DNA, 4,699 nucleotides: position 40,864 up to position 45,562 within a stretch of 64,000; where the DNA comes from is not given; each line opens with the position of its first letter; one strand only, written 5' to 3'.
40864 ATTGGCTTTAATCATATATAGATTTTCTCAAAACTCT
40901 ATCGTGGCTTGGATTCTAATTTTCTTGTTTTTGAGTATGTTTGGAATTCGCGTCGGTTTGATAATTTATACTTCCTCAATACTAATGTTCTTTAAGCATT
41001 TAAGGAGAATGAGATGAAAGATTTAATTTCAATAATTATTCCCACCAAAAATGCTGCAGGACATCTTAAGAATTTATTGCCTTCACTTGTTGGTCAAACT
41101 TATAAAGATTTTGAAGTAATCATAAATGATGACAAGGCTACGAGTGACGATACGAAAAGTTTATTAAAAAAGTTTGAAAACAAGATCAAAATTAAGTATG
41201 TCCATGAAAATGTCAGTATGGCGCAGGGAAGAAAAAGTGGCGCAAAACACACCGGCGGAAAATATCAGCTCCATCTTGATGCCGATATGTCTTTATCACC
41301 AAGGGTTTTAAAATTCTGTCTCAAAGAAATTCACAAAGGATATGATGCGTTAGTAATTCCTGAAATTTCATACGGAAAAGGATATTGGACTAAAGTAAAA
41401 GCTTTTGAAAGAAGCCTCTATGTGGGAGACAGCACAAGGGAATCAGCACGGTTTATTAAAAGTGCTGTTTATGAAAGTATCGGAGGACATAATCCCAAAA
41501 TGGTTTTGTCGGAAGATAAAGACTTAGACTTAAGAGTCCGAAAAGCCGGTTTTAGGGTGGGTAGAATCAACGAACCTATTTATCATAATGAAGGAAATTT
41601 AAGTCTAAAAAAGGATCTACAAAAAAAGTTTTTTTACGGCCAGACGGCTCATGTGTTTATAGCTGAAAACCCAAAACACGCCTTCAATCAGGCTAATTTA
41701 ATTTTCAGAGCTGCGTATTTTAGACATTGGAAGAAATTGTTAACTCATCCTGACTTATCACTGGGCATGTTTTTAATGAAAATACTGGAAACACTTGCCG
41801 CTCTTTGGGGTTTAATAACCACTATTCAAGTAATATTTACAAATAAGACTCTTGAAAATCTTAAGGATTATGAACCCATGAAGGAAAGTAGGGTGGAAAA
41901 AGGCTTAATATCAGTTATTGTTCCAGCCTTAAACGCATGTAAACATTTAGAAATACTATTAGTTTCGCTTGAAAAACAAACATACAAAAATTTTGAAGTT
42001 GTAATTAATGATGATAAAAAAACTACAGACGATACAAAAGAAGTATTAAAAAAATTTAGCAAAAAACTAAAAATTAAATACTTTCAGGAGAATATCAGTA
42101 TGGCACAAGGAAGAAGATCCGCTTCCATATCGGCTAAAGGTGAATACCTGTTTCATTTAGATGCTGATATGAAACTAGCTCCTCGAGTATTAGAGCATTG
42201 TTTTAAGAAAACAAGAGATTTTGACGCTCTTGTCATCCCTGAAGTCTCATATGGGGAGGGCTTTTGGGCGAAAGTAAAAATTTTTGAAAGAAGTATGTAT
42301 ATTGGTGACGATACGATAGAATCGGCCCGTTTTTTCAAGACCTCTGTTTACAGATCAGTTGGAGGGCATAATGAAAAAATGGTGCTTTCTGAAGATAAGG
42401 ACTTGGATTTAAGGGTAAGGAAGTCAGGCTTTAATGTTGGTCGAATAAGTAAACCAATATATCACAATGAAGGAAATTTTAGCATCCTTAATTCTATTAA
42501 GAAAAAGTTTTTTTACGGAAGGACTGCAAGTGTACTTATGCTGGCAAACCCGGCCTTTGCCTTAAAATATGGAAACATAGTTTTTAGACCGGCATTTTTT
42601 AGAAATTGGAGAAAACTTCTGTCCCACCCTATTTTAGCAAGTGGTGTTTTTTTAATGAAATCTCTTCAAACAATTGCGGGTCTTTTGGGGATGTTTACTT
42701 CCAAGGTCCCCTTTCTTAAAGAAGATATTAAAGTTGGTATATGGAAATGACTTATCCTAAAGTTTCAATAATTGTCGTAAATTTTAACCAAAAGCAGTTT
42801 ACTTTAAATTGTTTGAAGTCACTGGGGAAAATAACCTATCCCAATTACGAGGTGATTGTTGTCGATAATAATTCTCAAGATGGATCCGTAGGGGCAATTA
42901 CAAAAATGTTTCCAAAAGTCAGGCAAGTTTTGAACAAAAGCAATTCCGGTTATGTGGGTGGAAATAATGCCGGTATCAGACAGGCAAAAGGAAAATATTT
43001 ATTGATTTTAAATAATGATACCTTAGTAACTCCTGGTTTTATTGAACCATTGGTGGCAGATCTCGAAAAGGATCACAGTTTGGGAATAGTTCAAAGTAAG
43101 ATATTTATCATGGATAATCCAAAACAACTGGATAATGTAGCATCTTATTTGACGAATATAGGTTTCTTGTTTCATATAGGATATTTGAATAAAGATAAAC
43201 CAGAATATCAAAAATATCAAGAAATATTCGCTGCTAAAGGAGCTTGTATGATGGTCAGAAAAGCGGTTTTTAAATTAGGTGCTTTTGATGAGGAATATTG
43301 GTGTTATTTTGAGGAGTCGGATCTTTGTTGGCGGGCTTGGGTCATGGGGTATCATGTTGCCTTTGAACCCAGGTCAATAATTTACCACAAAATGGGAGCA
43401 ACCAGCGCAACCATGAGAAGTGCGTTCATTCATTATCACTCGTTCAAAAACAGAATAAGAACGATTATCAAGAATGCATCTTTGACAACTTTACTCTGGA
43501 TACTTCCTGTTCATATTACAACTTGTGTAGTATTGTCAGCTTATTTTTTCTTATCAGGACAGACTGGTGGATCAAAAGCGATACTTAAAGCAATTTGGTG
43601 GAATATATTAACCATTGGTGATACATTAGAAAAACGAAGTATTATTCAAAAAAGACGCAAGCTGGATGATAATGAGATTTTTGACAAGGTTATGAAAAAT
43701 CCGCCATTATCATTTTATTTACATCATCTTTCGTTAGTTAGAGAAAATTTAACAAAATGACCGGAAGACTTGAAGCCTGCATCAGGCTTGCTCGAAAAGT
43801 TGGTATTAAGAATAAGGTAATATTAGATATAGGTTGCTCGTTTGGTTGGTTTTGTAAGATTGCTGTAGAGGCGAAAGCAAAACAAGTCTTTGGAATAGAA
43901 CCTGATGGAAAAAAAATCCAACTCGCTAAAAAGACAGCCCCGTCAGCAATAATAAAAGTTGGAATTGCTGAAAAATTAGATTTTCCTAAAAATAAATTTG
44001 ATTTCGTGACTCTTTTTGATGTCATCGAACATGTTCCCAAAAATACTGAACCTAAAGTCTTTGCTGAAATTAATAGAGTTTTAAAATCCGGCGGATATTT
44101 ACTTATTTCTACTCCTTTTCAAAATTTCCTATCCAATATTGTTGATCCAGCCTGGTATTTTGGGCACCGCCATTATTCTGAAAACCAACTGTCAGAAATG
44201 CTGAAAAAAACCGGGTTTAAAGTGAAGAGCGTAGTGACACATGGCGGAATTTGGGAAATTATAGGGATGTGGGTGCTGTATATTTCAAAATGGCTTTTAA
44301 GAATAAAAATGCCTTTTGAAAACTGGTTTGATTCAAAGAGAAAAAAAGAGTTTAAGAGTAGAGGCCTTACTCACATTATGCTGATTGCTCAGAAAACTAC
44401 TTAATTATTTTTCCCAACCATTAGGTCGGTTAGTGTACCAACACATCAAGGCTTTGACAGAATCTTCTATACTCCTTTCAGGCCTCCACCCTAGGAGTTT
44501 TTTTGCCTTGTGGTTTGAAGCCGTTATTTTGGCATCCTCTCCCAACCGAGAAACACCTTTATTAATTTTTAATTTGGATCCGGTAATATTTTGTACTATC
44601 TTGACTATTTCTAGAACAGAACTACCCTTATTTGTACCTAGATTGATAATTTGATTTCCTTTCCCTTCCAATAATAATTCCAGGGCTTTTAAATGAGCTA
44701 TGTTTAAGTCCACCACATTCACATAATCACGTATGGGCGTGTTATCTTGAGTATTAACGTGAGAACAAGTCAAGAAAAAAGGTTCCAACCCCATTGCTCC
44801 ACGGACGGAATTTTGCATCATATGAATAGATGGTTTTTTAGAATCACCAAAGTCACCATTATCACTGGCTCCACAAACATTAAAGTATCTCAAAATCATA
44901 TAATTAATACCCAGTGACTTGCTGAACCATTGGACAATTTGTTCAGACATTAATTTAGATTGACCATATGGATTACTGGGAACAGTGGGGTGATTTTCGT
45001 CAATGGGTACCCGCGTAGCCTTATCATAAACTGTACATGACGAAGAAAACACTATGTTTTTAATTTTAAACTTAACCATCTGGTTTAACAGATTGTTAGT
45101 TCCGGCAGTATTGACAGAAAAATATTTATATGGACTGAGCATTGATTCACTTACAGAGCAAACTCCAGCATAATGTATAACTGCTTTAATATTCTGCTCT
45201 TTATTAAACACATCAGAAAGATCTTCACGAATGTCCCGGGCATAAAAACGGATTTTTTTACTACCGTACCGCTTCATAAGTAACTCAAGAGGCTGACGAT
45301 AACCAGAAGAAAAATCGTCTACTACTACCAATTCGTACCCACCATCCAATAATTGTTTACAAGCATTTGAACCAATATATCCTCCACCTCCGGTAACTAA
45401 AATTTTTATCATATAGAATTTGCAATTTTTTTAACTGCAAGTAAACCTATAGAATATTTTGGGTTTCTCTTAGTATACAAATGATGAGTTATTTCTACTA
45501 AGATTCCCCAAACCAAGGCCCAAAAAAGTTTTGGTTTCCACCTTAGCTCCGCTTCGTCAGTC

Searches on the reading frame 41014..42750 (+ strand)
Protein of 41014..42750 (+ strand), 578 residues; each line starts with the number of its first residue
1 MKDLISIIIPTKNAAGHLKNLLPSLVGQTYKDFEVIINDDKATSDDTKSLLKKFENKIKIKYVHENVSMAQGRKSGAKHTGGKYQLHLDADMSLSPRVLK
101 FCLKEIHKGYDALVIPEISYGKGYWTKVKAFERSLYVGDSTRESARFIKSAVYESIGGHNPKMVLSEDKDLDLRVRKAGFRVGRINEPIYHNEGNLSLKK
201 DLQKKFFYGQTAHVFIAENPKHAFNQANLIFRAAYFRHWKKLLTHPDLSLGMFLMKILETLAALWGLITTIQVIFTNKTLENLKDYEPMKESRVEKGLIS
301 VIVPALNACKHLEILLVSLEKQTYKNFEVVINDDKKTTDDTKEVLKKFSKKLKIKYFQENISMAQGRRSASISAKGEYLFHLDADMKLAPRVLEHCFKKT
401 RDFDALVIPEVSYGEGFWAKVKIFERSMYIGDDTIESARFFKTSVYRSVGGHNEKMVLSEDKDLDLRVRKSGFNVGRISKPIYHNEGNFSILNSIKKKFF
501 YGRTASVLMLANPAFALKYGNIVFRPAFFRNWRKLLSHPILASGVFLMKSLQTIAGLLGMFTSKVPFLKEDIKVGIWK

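Call 4: search_protein_families(library=pfam, proteins=[window:41014-42750:+], max_evalue=0.01)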
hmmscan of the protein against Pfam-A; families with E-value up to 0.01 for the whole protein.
window:41014-42750:+ (578 aa): 5 families
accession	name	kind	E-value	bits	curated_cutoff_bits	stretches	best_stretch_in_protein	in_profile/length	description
PF00535.33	Glycos_transf_2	-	1.4e-40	139.4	23.3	2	6-127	1-124/168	Glycosyl transferase family 2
PF13632.12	Glyco_trans_2_3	-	7.4e-12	45.9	27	1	86-264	3-187/198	Glycosyl transferase family group 2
PF13641.12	Glyco_tranf_2_3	-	7.3e-10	39.7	27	1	5-182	3-201/230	Glycosyltransferase like family 2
PF10111.15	Glyco_tranf_2_2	-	1.7e-09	38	27.3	2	6-112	1-117/276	Glycosyltransferase like family 2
PF02709.20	Glyco_transf_7C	-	0.0069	16.5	23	0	441-480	26-67/78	N-terminal domain of galactosyltransferase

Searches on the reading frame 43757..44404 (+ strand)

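Call 4: search_protein_families(library=pfam, proteins=[window:43757-44404:+], max_evalue=0.01)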
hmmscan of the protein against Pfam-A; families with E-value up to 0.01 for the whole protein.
window:43757-44404:+ (215 aa): 12 families
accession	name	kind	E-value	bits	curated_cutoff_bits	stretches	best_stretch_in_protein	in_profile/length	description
PF13489.12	Methyltransf_23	-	2.5e-20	73.3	27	1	16-158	20-163/164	Methyltransferase domain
PF08241.18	Methyltransf_11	-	2.2e-19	70.3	21.2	1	23-117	1-95/95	Methyltransferase domain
PF13649.12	Methyltransf_25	-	1.7e-16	61.1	27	1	22-113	1-97/97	Methyltransferase domain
PF13847.12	Methyltransf_31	-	2.3e-13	50.5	27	1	18-129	3-123/145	Methyltransferase domain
PF08242.18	Methyltransf_12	-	1.2e-08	36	30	1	23-115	1-98/98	Methyltransferase domain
PF03141.22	Methyltransf_29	-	8.9e-08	31.6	23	1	14-156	113-248/506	Putative S-adenosyl-L-methionine-dependent methyltransferase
PF02353.26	CMAS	-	1.1e-07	31.9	27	1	20-121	64-168/273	Mycolic acid cyclopropane synthetase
PF08003.17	Methyltransf_9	-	1.6e-05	24.5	23.8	1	16-119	113-219/315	Protein of unknown function (DUF1698)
PF03269.20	DUF268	-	9.4e-05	22.8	25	1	26-149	8-134/176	Caenorhabditis protein of unknown function, DUF268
PF01209.24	Ubie_methyltran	-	0.0001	22.2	20.1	1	68-117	104-151/233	ubiE/COQ5 methyltransferase family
PF02390.23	Methyltransf_4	-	0.00031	20.7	24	0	19-57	2-41/173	Putative methyltransferase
PF01728.25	FtsJ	-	0.00082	19.8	24.1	1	18-64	21-67/181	FtsJ-like methyltransferase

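Call 89: search_protein_families(library=ncbifam, proteins=[window:43757-44404:+], max_evalue=0.001)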
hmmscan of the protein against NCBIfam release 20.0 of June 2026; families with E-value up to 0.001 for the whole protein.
window:43757-44404:+ (215 aa): 34 families (the best 25 are shown)
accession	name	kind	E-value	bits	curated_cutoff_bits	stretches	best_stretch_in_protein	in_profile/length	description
TIGR01983.1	UbiG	equivalog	6.2e-12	45.3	102.95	1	16-126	47-160/228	bifunctional 2-polyprenyl-6-hydroxyphenol methylase/3-demethylubiquinol 3-O-methyltransferase UbiG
NF045667.1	MTase_DVU1556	equivalog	8.9e-12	44.9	155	1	18-166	22-172/213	DVU_1556 family methyltransferase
NF041255.1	mycofact_MftM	equivalog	8.3e-11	41.7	200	1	17-168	138-287/289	mycofactocin oligosaccharide methyltransferase MftM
TIGR02072.1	BioC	equivalog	8e-10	38.9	184.95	1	16-155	32-172/244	malonyl-ACP O-methyltransferase BioC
NF043040.1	corrin_prot_MT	hypoth_equivalog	4.1e-09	36.2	180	1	10-118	33-148/216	corrinoid protein-associated methyltransferase CpaM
NF008686.0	PRK11705.1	equivalog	6.9e-09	35.2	400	1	13-131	161-279/383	cyclopropane fatty acyl phospholipid synthase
TIGR00452.1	TIGR00452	equivalog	8.8e-09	34.6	275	1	15-119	113-221/316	tRNA 5-methoxyuridine(34)/uridine 5-oxyacetic acid(34) synthase CmoB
NF011650.0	PRK15068.1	equivalog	9.9e-09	34.5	209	1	13-119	116-227/324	tRNA 5-methoxyuridine(34)/uridine 5-oxyacetic acid(34) synthase CmoB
TIGR01934.1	MenG_MenH_UbiE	subfamily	1.5e-07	30.9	158.35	1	15-120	38-144/223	ubiquinone/menaquinone biosynthesis methyltransferase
NF001244.0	PRK00216.1-5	equivalog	3.5e-07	29.8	216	1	18-118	48-154/236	bifunctional demethylmenaquinone methyltransferase/2-methoxy-6-polyprenyl-1,4-benzoquinol methylase UbiE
NF047649.1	MTase_UXPK_star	exception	6.2e-07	28.7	460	1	21-118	80-182/283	methyltransferase/UXPK-star double selenoprotein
TIGR00478.1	tly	subfamily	1.1e-06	28.2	185.8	1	14-84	71-138/228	TlyA family rRNA (cytidine-2'-O)-methyltransferase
NF041536.1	ArsM_DUF2284_UU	exception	1.1e-06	27.3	575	1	20-120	78-183/459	arsenite methyltransferase/DUF2284 domain selenoprotein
NF008300.0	PRK11088.1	equivalog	1.3e-06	28.1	303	1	11-139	78-201/272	23S rRNA (guanine(745)-N(1))-methyltransferase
NF041537.1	ArsM_AhpD_UU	exception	1.5e-06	27.2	510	1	21-164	79-232/345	arsenite methyltransferase/AhpD domain selenoprotein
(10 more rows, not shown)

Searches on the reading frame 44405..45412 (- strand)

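Call 4: search_protein_families(library=pfam, proteins=[window:44405-45412:-], max_evalue=0.01)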
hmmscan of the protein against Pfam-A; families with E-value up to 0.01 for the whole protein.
window:44405-45412:- (335 aa): 9 families
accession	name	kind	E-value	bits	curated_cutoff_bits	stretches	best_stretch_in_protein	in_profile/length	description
PF01370.27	Epimerase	-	2e-46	158.8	20.9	1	4-259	1-240/240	NAD dependent epimerase/dehydratase family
PF16363.11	GDP_Man_Dehyd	-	3.1e-45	155.5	27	1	5-320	1-330/332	GDP-mannose 4,6 dehydratase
PF01073.25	3Beta_HSD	-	2.9e-17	63.1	22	1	5-161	1-158/280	3-beta hydroxysteroid dehydrogenase/isomerase family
PF02719.21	Polysacc_synt_2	-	4.3e-15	56.1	20.2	1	4-183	1-175/293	Polysaccharide biosynthesis protein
PF04321.23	RmlD_sub_bind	-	1.5e-11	44.3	27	1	3-183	2-155/287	RmlD substrate binding domain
PF07993.18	NAD_binding_4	-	2.7e-10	40.3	20.1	1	72-192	86-220/258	Male sterility protein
PF00106.31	adh_short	-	0.00019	21.4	26.6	1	4-111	3-118/195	short chain dehydrogenase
PF13460.12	NAD_binding_10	-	0.00071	19.9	27.2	1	8-176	1-143/184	NAD(P)H-binding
PF08659.16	KR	-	0.0023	18.3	22.6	1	4-126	3-137/180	KR domain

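Call 89: search_protein_families(library=ncbifam, proteins=[window:44405-45412:-], max_evalue=0.001)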
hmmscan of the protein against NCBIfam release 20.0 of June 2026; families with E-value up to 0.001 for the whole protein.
window:44405-45412:- (335 aa): 33 families (the best 25 are shown)
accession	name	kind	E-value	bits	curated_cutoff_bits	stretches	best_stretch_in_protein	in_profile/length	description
TIGR01179.1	galE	equivalog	7.8e-94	314.2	262.3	1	3-331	1-330/332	UDP-glucose 4-epimerase GalE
NF007956.0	PRK10675.1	subfamily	1.3e-67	228.4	394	1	3-334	2-337/338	UDP-glucose 4-epimerase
TIGR04180.1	EDH_00030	hypoth_equivalog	4.3e-37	127.8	475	2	4-182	1-178/297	NAD-dependent 4,6-dehydratase LegB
TIGR01181.1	dTDP_gluc_dehyt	equivalog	6.1e-35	120.8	365.1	1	3-334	1-319/321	dTDP-glucose 4,6-dehydratase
TIGR02197.1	heptose_epim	equivalog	3e-27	95.6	274.6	1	4-284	1-267/316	ADP-glyceromanno-heptose 6-epimerase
NF011728.1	PRK15181.1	equivalog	1.9e-19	69.9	760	1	4-329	18-340/348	Vi polysaccharide biosynthesis UDP-N-acetylglucosaminuronic acid C-4 epimerase TviC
NF007490.0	PRK10084.1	subfamily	1.5e-16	60.3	649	2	2-114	1-113/361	dTDP-glucose 4,6-dehydratase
TIGR02622.1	CDP_4_6_dhtase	equivalog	1.8e-15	56.9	278.45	1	3-328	6-332/352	CDP-glucose 4,6-dehydratase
NF008360.0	PRK11150.1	equivalog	8.2e-14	51.5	452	1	4-274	2-251/310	ADP-glyceromanno-heptose 6-epimerase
NF007582.0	PRK10217.1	equivalog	1.1e-13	51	698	1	1-331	1-336/355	dTDP-glucose 4,6-dehydratase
NF042422.1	oxyalk_red_OleD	equivalog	1.5e-13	50.9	580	1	2-160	1-150/329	2-alkyl-3-oxoalkanoate reductase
NF043036.1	ErythonDh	equivalog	2.1e-13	50.2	325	1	3-166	2-166/321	D-erythronate dehydrogenase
TIGR03466.1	HpnA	hypoth_equivalog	3.2e-13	49.2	367.65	1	3-279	2-248/327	hopanoid-associated sugar epimerase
TIGR01214.1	rmlD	equivalog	8.3e-13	48.1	224.05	1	3-189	1-160/285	dTDP-4-dehydrorhamnose reductase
NF047922.1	GDPFucSynFcl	equivalog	9.2e-13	48.3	500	1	63-328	43-303/308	GDP-L-fucose synthase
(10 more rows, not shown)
